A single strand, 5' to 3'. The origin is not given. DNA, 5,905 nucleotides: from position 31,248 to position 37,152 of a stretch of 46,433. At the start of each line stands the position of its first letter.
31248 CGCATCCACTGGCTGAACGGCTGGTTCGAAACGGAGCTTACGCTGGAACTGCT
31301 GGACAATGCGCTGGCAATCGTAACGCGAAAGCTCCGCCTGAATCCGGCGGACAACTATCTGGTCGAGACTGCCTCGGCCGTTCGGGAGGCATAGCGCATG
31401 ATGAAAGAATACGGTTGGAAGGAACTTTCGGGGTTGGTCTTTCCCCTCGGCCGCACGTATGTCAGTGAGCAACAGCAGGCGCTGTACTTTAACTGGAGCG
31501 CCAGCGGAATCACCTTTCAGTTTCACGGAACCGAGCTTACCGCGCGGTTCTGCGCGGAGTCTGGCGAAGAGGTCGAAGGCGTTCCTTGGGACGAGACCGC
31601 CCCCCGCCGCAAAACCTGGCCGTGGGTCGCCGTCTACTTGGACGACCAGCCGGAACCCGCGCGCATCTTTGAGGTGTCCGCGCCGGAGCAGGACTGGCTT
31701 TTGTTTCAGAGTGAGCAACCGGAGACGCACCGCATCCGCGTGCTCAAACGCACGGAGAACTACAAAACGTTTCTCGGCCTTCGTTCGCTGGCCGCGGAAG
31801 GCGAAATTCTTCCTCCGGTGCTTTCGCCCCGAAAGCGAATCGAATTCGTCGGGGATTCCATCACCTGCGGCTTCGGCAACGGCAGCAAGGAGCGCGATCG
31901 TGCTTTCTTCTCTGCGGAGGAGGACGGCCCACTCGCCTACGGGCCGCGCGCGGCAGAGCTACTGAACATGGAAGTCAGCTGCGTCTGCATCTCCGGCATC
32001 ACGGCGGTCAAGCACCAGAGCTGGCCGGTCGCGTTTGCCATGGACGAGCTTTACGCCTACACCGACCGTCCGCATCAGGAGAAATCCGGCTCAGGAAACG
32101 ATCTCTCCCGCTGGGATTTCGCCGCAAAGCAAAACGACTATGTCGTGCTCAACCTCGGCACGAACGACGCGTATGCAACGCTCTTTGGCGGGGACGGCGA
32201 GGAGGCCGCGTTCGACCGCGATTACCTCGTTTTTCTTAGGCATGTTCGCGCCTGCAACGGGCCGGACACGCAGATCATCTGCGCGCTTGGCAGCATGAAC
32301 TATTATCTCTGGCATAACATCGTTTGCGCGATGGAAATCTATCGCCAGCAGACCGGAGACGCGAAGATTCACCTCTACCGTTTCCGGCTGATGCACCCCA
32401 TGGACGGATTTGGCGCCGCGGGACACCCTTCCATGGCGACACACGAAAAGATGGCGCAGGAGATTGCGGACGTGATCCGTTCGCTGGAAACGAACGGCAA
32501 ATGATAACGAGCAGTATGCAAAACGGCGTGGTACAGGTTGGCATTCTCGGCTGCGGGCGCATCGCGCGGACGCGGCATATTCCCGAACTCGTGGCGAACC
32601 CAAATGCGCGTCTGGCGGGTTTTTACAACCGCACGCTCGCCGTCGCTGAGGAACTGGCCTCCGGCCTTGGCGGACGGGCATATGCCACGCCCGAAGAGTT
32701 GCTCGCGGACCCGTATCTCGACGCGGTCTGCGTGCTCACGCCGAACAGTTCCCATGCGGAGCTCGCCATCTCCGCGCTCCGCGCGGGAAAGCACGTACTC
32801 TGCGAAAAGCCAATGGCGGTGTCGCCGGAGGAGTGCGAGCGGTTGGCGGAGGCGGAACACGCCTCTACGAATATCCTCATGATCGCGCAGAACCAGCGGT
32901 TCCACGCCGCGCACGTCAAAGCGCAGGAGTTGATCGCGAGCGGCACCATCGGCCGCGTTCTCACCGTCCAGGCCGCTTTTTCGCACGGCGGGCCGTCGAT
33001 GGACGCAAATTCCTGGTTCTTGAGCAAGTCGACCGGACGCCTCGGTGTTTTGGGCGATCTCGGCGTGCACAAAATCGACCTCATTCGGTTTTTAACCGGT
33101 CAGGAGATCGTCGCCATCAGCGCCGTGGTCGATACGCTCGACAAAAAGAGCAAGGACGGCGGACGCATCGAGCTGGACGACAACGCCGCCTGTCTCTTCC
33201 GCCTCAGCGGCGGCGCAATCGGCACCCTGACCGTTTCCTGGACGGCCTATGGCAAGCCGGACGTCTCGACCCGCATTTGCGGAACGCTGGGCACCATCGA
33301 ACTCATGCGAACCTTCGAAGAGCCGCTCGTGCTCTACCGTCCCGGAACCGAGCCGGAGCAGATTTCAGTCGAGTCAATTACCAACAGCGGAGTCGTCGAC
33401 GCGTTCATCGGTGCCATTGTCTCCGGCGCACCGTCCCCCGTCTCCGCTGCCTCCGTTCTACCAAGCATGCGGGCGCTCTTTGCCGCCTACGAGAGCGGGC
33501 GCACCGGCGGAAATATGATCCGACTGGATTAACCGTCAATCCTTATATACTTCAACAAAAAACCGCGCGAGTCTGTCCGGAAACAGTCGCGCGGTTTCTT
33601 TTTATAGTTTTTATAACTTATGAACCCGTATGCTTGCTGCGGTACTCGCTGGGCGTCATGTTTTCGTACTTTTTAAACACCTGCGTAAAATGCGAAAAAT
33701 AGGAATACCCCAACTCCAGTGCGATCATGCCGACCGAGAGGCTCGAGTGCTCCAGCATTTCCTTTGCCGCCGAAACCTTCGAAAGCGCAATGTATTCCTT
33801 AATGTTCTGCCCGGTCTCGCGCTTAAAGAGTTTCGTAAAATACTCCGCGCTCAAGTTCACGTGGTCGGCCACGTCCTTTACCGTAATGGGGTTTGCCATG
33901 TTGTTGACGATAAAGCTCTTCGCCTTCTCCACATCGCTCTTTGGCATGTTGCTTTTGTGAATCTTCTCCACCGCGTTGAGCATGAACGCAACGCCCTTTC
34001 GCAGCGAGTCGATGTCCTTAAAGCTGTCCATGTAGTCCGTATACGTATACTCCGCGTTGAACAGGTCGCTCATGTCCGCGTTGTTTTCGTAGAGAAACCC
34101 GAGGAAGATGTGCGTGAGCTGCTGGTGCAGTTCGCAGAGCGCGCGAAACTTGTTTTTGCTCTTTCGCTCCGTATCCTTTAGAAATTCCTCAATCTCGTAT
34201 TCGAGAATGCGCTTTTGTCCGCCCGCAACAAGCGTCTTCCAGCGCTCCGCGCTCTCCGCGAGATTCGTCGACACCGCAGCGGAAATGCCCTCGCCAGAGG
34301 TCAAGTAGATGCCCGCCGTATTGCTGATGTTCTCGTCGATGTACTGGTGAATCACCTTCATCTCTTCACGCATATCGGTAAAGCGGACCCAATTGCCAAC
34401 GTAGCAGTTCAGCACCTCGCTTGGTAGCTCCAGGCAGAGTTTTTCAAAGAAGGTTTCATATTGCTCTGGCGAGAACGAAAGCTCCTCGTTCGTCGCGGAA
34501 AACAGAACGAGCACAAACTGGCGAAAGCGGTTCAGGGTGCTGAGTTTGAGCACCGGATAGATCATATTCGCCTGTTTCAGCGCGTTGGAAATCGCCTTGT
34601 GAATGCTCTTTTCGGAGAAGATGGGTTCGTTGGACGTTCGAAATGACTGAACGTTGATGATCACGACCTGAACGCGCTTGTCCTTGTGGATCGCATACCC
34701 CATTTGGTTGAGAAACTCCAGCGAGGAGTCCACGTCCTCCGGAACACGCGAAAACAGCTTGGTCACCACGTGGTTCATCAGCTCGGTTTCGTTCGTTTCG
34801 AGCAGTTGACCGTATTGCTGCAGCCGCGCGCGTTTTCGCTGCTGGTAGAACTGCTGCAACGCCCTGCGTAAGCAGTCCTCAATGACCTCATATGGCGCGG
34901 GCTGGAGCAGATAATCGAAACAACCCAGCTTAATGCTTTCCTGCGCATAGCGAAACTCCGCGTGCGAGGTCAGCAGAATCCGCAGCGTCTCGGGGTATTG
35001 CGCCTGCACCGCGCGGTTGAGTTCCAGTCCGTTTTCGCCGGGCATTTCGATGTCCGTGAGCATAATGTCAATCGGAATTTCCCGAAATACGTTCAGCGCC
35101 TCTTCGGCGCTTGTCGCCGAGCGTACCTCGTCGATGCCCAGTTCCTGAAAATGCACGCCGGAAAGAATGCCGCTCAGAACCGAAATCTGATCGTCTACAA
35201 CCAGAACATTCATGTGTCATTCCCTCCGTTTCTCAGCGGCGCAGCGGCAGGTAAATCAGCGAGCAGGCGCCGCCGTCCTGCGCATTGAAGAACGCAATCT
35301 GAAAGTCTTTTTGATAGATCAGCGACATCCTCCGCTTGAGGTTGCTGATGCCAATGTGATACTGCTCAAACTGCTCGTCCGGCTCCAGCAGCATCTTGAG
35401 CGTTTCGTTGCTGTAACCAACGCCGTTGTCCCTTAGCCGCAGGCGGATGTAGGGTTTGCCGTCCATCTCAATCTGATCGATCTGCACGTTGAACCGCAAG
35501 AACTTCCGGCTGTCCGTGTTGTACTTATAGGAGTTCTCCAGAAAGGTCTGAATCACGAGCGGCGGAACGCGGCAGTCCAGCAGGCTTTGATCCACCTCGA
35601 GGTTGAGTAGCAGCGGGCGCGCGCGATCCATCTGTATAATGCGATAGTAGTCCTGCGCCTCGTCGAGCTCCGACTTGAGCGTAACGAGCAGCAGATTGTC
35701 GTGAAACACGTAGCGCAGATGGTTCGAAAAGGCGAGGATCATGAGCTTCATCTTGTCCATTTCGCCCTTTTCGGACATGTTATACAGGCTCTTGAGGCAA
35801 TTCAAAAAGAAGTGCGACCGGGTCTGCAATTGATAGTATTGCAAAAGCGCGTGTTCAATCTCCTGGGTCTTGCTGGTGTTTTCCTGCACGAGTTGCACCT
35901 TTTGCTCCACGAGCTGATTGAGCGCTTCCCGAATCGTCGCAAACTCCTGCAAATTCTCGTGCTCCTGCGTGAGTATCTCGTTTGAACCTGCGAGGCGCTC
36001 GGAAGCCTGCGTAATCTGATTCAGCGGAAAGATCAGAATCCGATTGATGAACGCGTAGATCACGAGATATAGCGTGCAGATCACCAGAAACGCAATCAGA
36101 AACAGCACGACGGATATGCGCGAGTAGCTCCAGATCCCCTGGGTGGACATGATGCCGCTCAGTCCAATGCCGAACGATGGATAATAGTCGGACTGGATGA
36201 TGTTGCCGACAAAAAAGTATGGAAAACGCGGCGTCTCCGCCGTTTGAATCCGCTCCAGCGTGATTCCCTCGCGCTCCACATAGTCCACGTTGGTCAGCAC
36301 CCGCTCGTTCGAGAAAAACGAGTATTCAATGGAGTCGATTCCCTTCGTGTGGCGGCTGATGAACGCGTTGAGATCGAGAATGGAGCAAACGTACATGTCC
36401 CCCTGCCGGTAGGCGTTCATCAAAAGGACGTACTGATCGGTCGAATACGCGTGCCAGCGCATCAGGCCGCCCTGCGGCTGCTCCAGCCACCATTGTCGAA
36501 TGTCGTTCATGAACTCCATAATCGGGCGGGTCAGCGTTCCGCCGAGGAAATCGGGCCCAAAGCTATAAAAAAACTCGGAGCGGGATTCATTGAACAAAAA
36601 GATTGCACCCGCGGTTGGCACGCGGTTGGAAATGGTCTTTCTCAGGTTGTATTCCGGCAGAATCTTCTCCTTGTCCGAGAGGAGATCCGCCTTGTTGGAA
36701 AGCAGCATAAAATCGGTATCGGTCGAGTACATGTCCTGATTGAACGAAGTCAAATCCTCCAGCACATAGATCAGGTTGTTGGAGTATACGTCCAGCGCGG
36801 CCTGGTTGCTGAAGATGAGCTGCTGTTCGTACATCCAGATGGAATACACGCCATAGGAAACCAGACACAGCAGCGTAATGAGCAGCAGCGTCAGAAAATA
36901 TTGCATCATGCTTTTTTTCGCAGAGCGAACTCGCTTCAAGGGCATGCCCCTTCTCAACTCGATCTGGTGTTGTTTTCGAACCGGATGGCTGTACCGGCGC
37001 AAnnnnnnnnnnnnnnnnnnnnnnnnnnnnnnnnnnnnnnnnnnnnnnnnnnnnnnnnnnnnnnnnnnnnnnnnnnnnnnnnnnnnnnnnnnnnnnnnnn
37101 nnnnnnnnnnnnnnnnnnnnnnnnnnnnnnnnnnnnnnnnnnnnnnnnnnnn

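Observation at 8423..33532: Esterase-saturated, glycosidase-free sugar locus: candidate intracellular pathway for heavily acylated alpha-glucosides (acyl-sugars)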

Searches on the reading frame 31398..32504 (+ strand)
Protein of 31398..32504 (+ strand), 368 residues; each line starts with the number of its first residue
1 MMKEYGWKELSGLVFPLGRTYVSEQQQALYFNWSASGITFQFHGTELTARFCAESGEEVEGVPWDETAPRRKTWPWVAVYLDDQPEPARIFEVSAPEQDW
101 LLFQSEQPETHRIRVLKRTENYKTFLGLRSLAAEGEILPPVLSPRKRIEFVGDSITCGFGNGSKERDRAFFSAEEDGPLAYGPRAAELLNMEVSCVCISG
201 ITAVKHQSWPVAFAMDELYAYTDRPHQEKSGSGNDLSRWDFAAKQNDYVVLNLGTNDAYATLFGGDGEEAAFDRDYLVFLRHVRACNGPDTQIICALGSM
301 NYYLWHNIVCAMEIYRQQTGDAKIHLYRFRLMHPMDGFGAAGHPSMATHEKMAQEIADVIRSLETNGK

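Call 5: search_protein_families(library=pfam, proteins=[window:31398-32504:+], max_evalue=0.01)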
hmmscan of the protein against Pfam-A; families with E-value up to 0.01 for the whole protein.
window:31398-32504:+ (368 aa): 3 families
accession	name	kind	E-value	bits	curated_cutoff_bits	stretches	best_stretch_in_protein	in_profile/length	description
PF17996.7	CE2_N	-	4.7e-12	46.4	27.9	1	18-140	3-107/108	Carbohydrate esterase 2 N-terminal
PF13472.12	Lipase_GDSL_2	-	5.3e-09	37.3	32.9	1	150-304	1-107/178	GDSL-like Lipase/Acylhydrolase family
PF00657.28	Lipase_GDSL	-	2.3e-07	31.6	23.6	1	148-354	1-206/208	GDSL-like Lipase/Acylhydrolase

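Call 7: search_protein_families(library=ncbifam, proteins=[window:31398-32504:+], max_evalue=0.01)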
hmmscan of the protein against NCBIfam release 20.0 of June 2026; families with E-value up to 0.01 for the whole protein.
window:31398-32504:+ (368 aa): 1 family
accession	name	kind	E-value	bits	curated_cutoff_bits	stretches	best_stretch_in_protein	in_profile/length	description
NF042969.1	AcxyGlmanDactase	equivalog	1.4e-25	89.9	500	1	25-363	15-320/323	bifunctional acetylxylan esterase/glucomannan deacetylase AxeC2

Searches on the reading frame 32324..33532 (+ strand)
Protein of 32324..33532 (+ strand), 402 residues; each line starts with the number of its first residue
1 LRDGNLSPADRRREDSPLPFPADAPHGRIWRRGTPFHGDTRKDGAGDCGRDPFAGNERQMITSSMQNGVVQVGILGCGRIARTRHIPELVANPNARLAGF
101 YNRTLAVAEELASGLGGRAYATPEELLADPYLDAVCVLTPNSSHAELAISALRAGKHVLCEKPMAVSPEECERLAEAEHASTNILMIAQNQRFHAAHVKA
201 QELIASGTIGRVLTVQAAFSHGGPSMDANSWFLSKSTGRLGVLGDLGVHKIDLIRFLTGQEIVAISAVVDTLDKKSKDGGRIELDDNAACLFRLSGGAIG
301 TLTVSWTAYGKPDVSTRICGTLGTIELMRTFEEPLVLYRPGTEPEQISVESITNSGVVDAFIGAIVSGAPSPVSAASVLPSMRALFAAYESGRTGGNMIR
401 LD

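Call 5: search_protein_families(library=pfam, proteins=[window:32324-33532:+], max_evalue=0.01)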
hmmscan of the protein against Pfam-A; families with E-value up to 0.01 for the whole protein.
window:32324-33532:+ (402 aa): 5 families
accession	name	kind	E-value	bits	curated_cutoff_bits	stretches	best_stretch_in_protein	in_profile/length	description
PF22725.1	GFO_IDH_MocA_C3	-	2.2e-33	115.3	27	1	198-326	2-124/124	GFO/IDH/MocA C-terminal domain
PF01408.29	GFO_IDH_MocA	-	5.8e-30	104.9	24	1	71-187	2-118/120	Oxidoreductase family, NAD-binding Rossmann fold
PF02894.22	GFO_IDH_MocA_C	-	2.2e-14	54.2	22.9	1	202-394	2-212/218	Oxidoreductase family, C-terminal alpha/beta domain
PF22685.1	Gal80p_C-like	-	0.00014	22.5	29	1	198-271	4-80/152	Gal80p, C-terminal domain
PF03447.22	NAD_binding_3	-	0.00038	21.6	24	1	76-181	1-109/116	Homoserine dehydrogenase, NAD binding domain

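Call 7: search_protein_families(library=ncbifam, proteins=[window:32324-33532:+], max_evalue=0.01)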
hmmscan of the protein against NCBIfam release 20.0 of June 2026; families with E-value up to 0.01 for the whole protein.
window:32324-33532:+ (402 aa): 10 families
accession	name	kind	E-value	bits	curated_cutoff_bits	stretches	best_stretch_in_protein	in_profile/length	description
TIGR04380.1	myo_inos_iolG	equivalog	1e-43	149.5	355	1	70-339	2-264/330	inositol 2-dehydrogenase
NF052479.1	LevoglcsnDh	equivalog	4.6e-33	114.4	650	1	123-326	65-288/386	levoglucosan dehydrogenase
NF041392.1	XylDh_Gfo6_Halo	equivalog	3.2e-29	101.8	350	1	66-396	13-346/350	D-xylose 1-dehydrogenase Gfo6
NF040723.1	UDP-GlcNAcDh_Arch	equivalog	3.5e-28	99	450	1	71-311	2-222/302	UDP-N-acetylglucosamine 3-dehydrogenase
NF008607.0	PRK11579.1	subfamily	1.6e-22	80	330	1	69-261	4-192/346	oxidoreductase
NF052679.1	InsChiInosDhIolG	equivalog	1.1e-18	67.4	540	1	70-328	3-251/343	bifunctional inositol 2-dehydrogenase/D-chiro-inositol 1-dehydrogenase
NF007574.0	PRK10206.1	equivalog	2.7e-16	59.5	352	1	71-260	4-189/345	oxidoreductase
NF058561.1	BT_2158_fam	equivalog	3.4e-09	35.8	750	1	132-218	97-183/487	glycoside 3-dehydrogenase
NF058563.1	BT_2159_fam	equivalog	1.9e-07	30.5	650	1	70-262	1-187/350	disaccharide 3-dehydrogenase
NF009830.0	PRK13304.1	equivalog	0.00027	20.5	267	1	70-159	2-89/265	aspartate dehydrogenase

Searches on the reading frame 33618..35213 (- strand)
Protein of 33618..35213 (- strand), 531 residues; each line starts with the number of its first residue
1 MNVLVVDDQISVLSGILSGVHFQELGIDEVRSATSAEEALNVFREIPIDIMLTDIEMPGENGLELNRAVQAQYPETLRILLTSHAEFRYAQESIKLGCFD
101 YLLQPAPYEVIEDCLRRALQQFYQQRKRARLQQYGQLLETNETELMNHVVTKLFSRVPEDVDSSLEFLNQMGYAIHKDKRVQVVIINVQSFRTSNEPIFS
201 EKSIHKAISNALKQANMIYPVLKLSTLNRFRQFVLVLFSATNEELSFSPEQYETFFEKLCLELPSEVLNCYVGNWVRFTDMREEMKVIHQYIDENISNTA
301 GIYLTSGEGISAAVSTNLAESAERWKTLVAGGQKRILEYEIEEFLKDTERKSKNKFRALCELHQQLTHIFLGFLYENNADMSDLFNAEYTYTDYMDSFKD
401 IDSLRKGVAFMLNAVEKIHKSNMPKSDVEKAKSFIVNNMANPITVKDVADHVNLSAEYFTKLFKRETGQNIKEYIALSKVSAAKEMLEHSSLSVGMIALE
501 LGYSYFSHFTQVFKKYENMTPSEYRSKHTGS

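Call 7: search_protein_families(library=ncbifam, proteins=[window:33618-35213:-], max_evalue=0.01)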
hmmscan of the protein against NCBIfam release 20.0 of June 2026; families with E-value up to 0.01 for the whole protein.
window:33618-35213:- (531 aa): 111 families (the best 25 are shown)
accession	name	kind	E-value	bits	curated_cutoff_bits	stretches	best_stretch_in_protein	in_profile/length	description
NF047788.1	TransRegPocR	equivalog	6.3e-25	88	500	1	415-528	178-291/296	transcriptional regulator PocR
TIGR04094.1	adjacent_YSIRK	equivalog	6.3e-21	74.8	200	1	416-525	273-383/383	YSIRK-targeted surface antigen transcriptional regulator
NF007860.0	PRK10572.1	equivalog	5.2e-20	71.5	208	1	409-528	164-285/292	arabinose operon transcriptional regulator AraC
NF007693.0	PRK10371.1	equivalog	1.9e-18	66.7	253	1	416-526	185-298/309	transcriptional regulator MelR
NF053512.1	nitric_RR_NosR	exception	2.3e-18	66.4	400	1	3-171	1-166/422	response regulator c-di-GMP phosphodiesterase, NosR family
NF047455.1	TF_Staph_AryK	equivalog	2.3e-18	65.8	850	1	408-529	139-260/759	transcriptional regulator AryK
NF008469.0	PRK11361.1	equivalog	8e-17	61.1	714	1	2-131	6-132/461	acetoacetate metabolism transcriptional regulator AtoC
NF049932.1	TranspRegBtr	equivalog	4.5e-14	51.9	900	1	417-527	155-265/531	bacillibactin transport transcriptional regulator Btr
NF033869.1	viru_reg_Rsp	equivalog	4.6e-14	51.8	400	1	414-527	130-248/701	AraC family transcriptional regulator Rsp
NF006900.1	PRK09390.1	equivalog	2.1e-13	50.2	255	1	2-132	6-133/203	response regulator FixJ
TIGR01818.1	ntrC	equivalog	2.5e-13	49.6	558.6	1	3-129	1-124/463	nitrogen regulation protein NR(I)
NF012144.2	ramA_TF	equivalog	6.7e-13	49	180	1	428-528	7-107/108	RamA family antibiotic efflux transcriptional regulator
NF045505.1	RR_RssB_Pseudo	equivalog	1.6e-12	47.1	700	1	3-146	8-146/394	two-component system response regulator RssB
NF006902.0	PRK09393.1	equivalog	1.8e-12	47.1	425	1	423-528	217-322/327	transcriptional regulator FtrA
NF007018.1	PRK09483.1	equivalog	8.3e-12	45.2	280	1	1-129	2-130/217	UvrY/SirA/GacA family response regulator transcription factor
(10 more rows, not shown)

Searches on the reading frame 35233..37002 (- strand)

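Call 7: search_protein_families(library=ncbifam, proteins=[window:35233-37002:-], max_evalue=0.01)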
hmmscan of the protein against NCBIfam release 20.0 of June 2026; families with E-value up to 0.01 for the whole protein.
window:35233-37002:- (589 aa): 3 families
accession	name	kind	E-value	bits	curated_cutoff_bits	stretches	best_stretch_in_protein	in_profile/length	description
TIGR02956.1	TMAO_torS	equivalog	1.6e-05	23.2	676.5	1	297-382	330-418/967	TMAO reductase system sensor histidine kinase/response regulator TorS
NF008025.0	PRK10755.1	equivalog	0.00026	19.8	314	1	305-386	75-154/362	two-component system sensor histidine kinase PmrB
NF008184.0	PRK10935.1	equivalog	0.00065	18.5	553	1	296-390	149-251/565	nitrate/nitrite two-component system sensor histidine kinase NarQ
